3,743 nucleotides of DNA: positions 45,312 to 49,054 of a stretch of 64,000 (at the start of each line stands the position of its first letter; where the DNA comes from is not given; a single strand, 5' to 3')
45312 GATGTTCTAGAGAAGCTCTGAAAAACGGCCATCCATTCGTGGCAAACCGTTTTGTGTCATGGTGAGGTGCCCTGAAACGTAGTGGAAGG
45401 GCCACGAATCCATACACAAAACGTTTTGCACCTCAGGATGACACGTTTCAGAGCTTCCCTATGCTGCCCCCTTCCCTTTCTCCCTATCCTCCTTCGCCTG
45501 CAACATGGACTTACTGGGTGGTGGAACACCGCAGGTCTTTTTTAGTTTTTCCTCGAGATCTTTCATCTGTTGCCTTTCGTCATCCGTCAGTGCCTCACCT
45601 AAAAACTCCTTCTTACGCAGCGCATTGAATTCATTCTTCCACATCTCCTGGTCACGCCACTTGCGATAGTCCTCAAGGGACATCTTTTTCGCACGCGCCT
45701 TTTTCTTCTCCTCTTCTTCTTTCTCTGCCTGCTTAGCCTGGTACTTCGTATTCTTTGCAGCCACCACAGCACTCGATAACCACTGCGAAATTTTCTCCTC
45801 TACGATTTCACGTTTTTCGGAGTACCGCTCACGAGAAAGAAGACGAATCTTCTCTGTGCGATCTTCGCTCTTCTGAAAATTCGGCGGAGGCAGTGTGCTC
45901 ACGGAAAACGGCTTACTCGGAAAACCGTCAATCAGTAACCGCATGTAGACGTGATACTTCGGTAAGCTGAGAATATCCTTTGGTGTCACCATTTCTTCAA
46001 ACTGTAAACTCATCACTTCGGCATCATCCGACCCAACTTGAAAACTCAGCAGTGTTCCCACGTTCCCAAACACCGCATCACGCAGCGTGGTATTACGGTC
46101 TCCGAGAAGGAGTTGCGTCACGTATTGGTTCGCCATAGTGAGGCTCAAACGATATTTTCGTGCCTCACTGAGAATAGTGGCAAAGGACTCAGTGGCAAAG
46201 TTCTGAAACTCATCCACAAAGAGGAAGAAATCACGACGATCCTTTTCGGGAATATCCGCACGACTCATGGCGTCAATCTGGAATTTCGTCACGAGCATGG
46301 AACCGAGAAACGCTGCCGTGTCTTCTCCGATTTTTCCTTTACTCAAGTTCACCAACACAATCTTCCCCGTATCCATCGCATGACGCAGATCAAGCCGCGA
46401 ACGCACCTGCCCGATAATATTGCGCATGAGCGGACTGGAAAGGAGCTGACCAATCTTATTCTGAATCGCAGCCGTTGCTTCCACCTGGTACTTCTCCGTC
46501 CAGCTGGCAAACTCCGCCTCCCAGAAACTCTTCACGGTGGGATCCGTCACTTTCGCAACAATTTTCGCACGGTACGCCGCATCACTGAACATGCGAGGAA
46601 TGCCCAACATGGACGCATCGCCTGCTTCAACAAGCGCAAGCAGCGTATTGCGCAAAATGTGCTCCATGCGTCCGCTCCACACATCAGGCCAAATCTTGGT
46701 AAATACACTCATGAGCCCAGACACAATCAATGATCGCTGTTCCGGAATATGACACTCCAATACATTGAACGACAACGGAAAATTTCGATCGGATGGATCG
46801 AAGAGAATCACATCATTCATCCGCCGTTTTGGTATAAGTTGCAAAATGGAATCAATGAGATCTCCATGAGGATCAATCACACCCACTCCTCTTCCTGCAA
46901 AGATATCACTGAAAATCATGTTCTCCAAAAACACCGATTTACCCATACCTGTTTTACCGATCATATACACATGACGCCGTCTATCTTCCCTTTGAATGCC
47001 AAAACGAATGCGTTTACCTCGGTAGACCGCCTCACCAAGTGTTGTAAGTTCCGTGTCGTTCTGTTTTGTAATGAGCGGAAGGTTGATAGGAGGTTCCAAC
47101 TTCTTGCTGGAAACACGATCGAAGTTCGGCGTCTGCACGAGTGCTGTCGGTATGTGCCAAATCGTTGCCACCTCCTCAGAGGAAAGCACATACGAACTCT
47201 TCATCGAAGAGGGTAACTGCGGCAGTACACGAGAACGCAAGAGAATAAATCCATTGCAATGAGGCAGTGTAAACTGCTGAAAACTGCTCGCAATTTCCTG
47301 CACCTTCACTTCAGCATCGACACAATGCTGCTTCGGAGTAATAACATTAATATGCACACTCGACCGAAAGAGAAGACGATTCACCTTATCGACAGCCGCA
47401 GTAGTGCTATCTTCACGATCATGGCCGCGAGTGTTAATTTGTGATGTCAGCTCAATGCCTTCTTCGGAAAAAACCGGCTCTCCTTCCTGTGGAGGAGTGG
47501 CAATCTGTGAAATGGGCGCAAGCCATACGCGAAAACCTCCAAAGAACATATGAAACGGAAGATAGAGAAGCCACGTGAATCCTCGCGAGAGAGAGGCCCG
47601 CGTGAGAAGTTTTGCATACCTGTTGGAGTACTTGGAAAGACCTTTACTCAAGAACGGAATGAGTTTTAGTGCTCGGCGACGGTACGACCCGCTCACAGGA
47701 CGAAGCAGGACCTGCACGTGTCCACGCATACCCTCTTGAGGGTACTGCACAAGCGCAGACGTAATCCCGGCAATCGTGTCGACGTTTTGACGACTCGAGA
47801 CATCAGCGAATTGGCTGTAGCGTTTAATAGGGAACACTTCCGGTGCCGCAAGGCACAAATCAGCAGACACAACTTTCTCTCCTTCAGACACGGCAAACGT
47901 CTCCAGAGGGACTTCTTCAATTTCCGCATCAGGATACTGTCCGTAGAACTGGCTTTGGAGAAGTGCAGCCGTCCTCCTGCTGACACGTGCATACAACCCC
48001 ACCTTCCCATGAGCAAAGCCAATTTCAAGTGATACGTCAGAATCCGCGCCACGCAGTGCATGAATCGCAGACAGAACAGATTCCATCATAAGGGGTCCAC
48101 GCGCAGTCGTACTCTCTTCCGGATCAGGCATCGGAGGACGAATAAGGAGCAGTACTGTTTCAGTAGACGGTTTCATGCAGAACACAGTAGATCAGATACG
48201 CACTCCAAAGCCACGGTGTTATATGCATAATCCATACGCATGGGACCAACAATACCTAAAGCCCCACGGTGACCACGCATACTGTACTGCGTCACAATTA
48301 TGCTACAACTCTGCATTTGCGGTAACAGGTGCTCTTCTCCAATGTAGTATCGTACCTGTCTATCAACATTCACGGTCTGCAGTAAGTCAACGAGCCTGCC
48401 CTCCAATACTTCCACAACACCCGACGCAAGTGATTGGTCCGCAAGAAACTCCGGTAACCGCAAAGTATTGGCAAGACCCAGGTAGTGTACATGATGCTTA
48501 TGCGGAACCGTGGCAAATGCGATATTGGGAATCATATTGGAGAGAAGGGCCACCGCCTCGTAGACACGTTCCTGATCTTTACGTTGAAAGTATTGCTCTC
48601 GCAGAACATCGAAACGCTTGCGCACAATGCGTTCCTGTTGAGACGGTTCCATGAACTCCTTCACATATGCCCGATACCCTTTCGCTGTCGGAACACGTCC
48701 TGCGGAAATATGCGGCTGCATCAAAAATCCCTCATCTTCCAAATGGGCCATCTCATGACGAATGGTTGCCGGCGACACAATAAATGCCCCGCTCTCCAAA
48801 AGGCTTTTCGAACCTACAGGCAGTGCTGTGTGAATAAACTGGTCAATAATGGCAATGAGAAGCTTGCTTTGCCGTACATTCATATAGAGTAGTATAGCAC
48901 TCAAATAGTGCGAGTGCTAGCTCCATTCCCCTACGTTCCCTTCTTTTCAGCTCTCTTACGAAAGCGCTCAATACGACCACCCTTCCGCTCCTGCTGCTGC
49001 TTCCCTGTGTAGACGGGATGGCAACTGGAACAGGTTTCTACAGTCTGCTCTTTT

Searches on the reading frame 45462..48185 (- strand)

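Call 59: search_protein_families(library=pfam, proteins=[window:45462-48185:-], max_evalue=0.001)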
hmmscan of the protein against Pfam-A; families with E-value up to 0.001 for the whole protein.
window:45462-48185:- (908 aa): 4 families
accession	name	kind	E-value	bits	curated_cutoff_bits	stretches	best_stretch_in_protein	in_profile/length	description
PF10412.15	TrwB_AAD_bind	-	3.6e-08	33.1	20.5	1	400-692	12-286/387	Type IV secretion-system coupling protein DNA-binding domain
PF02534.20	T4SS-DNA_transf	-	1.9e-05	24.2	20.1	0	630-693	279-345/468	Type IV secretory system Conjugative DNA transfer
PF01935.23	DUF87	-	4.1e-05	24.2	23.2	1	389-616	8-203/220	Helicase HerA, central domain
PF12696.13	TraG-D_C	-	0.0007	20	22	1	654-718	3-67/126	TraM recognition site of TraD and TraG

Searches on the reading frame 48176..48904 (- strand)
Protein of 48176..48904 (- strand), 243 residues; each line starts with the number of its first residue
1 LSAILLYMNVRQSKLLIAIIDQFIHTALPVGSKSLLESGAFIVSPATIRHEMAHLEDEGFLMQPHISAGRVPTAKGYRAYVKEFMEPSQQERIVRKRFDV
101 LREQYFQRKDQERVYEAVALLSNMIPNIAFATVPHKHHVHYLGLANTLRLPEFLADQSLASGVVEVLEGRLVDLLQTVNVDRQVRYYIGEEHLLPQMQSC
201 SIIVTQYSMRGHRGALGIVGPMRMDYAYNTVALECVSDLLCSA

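Call 59: search_protein_families(library=pfam, proteins=[window:48176-48904:-], max_evalue=0.001)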
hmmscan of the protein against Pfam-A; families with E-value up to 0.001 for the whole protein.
window:48176-48904:- (243 aa): 1 family
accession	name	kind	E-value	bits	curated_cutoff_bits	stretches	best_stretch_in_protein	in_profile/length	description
PF01628.27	HrcA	-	1.6e-21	77.8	22.2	1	91-227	80-212/215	HrcA protein C terminal domain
